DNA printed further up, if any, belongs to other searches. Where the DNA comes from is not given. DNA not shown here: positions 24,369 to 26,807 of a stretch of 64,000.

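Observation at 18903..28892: Five-gene same-strand cluster of uncharacterised exported hydrolases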

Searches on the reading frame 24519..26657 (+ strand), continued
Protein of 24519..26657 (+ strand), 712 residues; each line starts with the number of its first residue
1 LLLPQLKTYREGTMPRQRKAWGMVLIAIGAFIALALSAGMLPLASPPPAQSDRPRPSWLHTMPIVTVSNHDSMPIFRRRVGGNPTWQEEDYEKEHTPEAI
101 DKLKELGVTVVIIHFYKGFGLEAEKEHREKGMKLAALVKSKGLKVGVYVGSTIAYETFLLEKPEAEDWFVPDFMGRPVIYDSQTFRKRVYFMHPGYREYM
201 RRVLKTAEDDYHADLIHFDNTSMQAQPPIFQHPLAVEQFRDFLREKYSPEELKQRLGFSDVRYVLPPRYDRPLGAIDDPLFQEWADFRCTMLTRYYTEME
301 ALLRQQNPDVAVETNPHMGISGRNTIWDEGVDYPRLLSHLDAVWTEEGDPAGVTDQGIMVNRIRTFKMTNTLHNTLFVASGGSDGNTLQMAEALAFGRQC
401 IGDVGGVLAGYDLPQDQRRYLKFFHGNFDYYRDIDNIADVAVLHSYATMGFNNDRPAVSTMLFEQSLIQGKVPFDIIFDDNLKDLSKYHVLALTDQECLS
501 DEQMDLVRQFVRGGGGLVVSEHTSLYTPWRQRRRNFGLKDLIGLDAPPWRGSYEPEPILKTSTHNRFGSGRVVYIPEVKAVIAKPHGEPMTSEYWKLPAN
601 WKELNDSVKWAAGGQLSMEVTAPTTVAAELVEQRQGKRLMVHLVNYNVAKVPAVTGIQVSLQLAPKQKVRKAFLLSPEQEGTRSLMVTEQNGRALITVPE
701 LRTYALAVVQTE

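Call 53: search_protein_families(library=pfam, proteins=[L074:12060-13427:+, L050:16172-17086:+, L060:20467-22059:+, L031:1163-3163:-, L039:15776-17080:+, L013:12070-13215:+, L013:4094-6424:+, L005:1214-3649:+, L043:11309-12442:-, L028:12045-13028:+], max_evalue=0.01)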
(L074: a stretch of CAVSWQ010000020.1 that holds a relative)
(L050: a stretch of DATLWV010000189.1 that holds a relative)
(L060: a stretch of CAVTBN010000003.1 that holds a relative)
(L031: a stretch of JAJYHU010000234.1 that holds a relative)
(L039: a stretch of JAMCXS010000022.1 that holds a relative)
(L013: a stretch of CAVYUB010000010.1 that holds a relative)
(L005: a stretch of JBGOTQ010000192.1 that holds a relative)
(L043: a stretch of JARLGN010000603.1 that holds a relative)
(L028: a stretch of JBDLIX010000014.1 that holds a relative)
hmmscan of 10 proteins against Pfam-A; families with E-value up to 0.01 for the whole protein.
L074:12060-13427:+ (455 aa): 1 family
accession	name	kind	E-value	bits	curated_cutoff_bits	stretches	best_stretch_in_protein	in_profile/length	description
PF00067.27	p450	-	7.6e-94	315.5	22.8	1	12-431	1-444/462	Cytochrome P450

L050:16172-17086:+ (304 aa): 2 families
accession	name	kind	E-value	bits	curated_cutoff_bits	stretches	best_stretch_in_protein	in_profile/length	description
PF01261.30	AP_endonuc_2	-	2.7e-23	83.4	31.1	1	67-300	23-249/249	Xylose isomerase-like TIM barrel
PF10518.14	TAT_signal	-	0.00074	19.8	22.7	1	4-20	2-18/21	TAT (twin-arginine translocation) pathway signal sequence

L060:20467-22059:+ (531 aa): 1 family
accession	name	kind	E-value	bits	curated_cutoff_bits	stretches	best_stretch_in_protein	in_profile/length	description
PF09423.15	PhoD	-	1.7e-07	31.1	27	1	86-400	16-292/343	PhoD-like phosphatase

L031:1163-3163:- (666 aa): 2 families
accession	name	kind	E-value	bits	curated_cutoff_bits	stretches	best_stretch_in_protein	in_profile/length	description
PF03537.19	Glyco_hydro_114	-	0.0047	16.7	27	1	169-261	31-120/231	Glycoside-hydrolase family GH114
PF08532.16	Glyco_hydro_42M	-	0.0061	16.5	25.8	0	460-499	51-89/207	Beta-galactosidase trimerisation domain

L039:15776-17080:+ (434 aa): 2 families
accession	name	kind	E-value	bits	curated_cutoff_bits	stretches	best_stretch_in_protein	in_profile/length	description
PF04055.27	Radical_SAM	-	6.4e-17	62.7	29.5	1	114-261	6-163/166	Radical SAM superfamily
PF13186.11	SPASM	-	0.0014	19.3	21.5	1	344-380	1-39/67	Iron-sulfur cluster-binding domain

L013:12070-13215:+ (381 aa): 2 families
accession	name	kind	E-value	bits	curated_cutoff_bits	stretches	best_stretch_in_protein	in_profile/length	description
PF01979.26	Amidohydro_1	-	2.9e-11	43.6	25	1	35-356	2-320/345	Amidohydrolase family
PF07969.17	Amidohydro_3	-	3.7e-06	27.1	29.7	1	316-376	406-472/472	Amidohydrolase family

L013:4094-6424:+ (776 aa): 21 families
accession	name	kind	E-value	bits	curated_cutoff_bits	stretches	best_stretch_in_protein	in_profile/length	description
PF13517.12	FG-GAP_3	-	1.1e-56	189.7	26.9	6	354-415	1-61/61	FG-GAP-like repeat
PF07593.17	UnbV_ASPIC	-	2.1e-20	72.8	23.4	1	707-770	1-68/68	ASPIC and UnbV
PF13432.12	TPR_16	-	6.9e-19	68.4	32.7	2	131-189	4-62/65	Tetratricopeptide repeat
PF13181.12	TPR_8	-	5.2e-18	64.1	25.7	1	124-156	1-33/34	Tetratricopeptide repeat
PF14559.12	TPR_19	-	1.9e-17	63.8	25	4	168-234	1-68/68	Tetratricopeptide repeat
PF07719.23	TPR_2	-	1.2e-16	59.8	27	1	159-190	2-33/34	Tetratricopeptide repeat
PF01839.29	FG-GAP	-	2.7e-16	59.5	22.1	1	477-500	2-25/37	FG-GAP repeat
PF13431.12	TPR_17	-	3.4e-16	58.5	24.4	1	146-178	1-33/34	Tetratricopeptide repeat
PF13428.12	TPR_14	-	5.7e-15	54.8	23.5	1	59-98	4-43/44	Tetratricopeptide repeat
PF00515.34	TPR_1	-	1.2e-14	53.8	27.8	1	159-190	2-33/34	Tetratricopeptide repeat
PF13371.12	TPR_9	-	3.7e-14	52.9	35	3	32-94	5-67/73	Tetratricopeptide repeat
PF13414.12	TPR_11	-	4.3e-13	49.2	26.8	2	131-171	1-41/42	TPR repeat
PF12895.13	ANAPC3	-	3.8e-12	46.8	27.2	2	36-111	3-77/82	Anaphase-promoting complex, cyclosome, subunit 3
PF13174.12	TPR_6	-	5.2e-11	42.9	26.3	0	59-89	3-33/33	Tetratricopeptide repeat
PF13424.12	TPR_12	-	2.4e-06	28.1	30.1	1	60-117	7-72/77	Tetratricopeptide repeat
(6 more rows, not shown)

L005:1214-3649:+ (811 aa): 4 families
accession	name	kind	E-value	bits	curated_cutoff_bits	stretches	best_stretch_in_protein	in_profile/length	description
PF01738.24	DLH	-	5.8e-12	46.1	21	1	213-318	31-126/217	Dienelactone hydrolase family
PF06500.17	FrsA-like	-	0.0015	17.8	22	1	650-684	249-283/414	Esterase FrsA-like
PF00326.27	Peptidase_S9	-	0.005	16.8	22.6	0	654-683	52-81/213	Prolyl oligopeptidase family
PF22244.2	GCE_fung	-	0.0087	16.3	27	0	652-695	89-134/231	Glucuronyl esterase, fungi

L043:11309-12442:- (377 aa): 0 families

L028:12045-13028:+ (327 aa): 1 family
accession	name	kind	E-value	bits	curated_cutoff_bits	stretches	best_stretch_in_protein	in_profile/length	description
PF04909.20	Amidohydro_2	-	2.3e-23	83.8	26.4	1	95-327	61-289/289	Amidohydrolase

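Call 79: search_protein_families(library=pfam, alignment_id=A1, max_evalue=1)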
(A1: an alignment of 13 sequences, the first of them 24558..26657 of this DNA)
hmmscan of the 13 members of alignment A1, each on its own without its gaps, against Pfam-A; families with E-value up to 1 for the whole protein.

A. member 1, window:24558-26657:+ (699 aa): 4 families
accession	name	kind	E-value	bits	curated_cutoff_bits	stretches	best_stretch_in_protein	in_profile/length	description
PF02449.21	Glyco_hydro_42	-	0.00017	21.5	21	1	172-330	97-257/376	Beta-galactosidase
PF06283.17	ThuA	-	0.0096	16.6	33.4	1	434-513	7-90/209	Trehalose utilisation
PF01120.23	Alpha_L_fucos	-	0.012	15.5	25.2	1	120-212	145-216/345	Alpha-L-fucosidase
PF08532.16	Glyco_hydro_42M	-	0.013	15.5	25.8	1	452-511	37-94/207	Beta-galactosidase trimerisation domain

B. families by the number of members that match (of 13 scanned): 18 families
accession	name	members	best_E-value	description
PF08532.16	Glyco_hydro_42M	13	9.9e-08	Beta-galactosidase trimerisation domain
PF02449.21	Glyco_hydro_42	12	1.1e-06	Beta-galactosidase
PF06283.17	ThuA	10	0.0011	Trehalose utilisation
PF09822.16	ABC_transp_aux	10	0.0017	ABC-type uncharacterized transport system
PF00702.32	Hydrolase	4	0.0019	haloacid dehalogenase-like hydrolase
PF01120.23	Alpha_L_fucos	4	0.012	Alpha-L-fucosidase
PF13199.12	Glyco_hydro_66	3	0.017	Glycosyl hydrolase family 66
PF22369.2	GLMA_2nd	3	0.018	GLMA-like, second domain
PF02638.21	GHL10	2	0.0018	Glycosyl hydrolase-like 10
PF14258.12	DUF4350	1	0.0096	Domain of unknown function (DUF4350)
PF21832.1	DUF6892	1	0.014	Family of unknown function (DUF6892)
PF17385.8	LBP_M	1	0.048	Lacto-N-biose phosphorylase central domain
PF15568.11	Imm39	1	0.078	Immunity protein 39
PF00760.24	Cucumo_coat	1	0.13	Cucumovirus coat protein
PF01261.30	AP_endonuc_2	1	0.15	Xylose isomerase-like TIM barrel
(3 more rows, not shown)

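Call 82: search_solved_structures(query=L043:11309-12442:-, max_evalue=1)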
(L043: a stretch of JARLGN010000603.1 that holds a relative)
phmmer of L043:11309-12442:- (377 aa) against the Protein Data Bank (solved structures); distinct sequences matched with E-value up to 1: 13.
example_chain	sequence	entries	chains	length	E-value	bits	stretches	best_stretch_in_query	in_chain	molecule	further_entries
3fvz_A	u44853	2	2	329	0.00027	23.2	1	197-278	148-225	Peptidyl-glycine alpha-amidating monooxygenase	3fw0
5wm0_A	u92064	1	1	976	0.00069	21.9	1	197-278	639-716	Peptidyl-glycine alpha-amidating monooxygenase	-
8j72_A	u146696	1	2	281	0.00079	21.7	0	238-284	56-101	E3 ubiquitin-protein ligase TRIM71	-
9jur_A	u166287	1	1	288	0.0066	18.7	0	238-283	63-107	E3 ubiquitin-protein ligase TRIM71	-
7qrx_A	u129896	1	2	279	0.0066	18.7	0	238-284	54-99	E3 ubiquitin-protein ligase TRIM71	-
6d69_A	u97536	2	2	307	0.017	17.3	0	238-286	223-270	NHL Repeat Region of D. melanogaster Thin | Thin, isoform D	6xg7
6fpt_A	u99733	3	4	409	0.018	17.3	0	237-282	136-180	E3 ubiquitin-protein ligase TRIM71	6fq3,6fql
7qrw_A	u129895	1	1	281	0.05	15.8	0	237-286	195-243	Isoform 4 of Tripartite motif-containing protein 3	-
7qrv_A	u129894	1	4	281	0.084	15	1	236-286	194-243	Tripartite motif-containing protein 2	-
7b2r_A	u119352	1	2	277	0.085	15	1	236-286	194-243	Tripartite motif-containing protein 2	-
7b96_A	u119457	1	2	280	0.11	14.6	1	236-286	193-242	Isoform 2 of Tripartite motif-containing protein 2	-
3s25_A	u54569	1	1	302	0.33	13.1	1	131-198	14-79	Hypothetical 7-bladed beta-propeller-like protein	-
3kst_A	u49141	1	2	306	0.89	11.7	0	134-208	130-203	Endo-1,4-beta-xylanase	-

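Call 83: search_protein_families(library=ncbifam, proteins=[L043:11309-12442:-, L043:4567-6297:+, L034:18104-19393:+], max_evalue=0.01)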
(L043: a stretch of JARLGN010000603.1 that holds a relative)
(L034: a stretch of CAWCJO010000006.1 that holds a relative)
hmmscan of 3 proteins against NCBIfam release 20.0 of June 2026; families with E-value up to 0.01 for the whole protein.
L043:11309-12442:- (377 aa): 0 families

L043:4567-6297:+ (576 aa): 0 families

L034:18104-19393:+ (429 aa): 0 families

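Call 84: search_protein_representatives(alignment_id=A1)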
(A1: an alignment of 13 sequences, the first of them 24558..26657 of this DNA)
Query: 13 sequences, 698 profile positions. Proteins with E-value up to 0.001 (for the whole library): 4110; up to 1e-10: 1870; up to 1e-30: 456. The best 150 are listed.
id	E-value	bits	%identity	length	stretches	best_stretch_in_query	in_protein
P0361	0.0e+00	1023.1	-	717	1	23-698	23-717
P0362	1.1e-255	867.0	-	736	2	32-403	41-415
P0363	4.3e-241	818.7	-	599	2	31-404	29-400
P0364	1.9e-233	793.5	-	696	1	13-695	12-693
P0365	1.6e-224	764.0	-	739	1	1-695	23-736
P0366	1.4e-223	760.9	-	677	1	38-695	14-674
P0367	1.4e-223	760.9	-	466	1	17-469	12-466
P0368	1.9e-222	757.1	-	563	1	138-696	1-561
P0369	3.9e-216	736.2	-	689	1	10-697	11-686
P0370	3.7e-207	706.6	-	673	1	39-697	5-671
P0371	5.2e-199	679.6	-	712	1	12-698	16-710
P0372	4.8e-195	666.5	-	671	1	39-698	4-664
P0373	5.2e-193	659.8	-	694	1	36-697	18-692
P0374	6.9e-190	649.5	-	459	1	240-697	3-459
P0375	5.9e-186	636.5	-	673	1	37-696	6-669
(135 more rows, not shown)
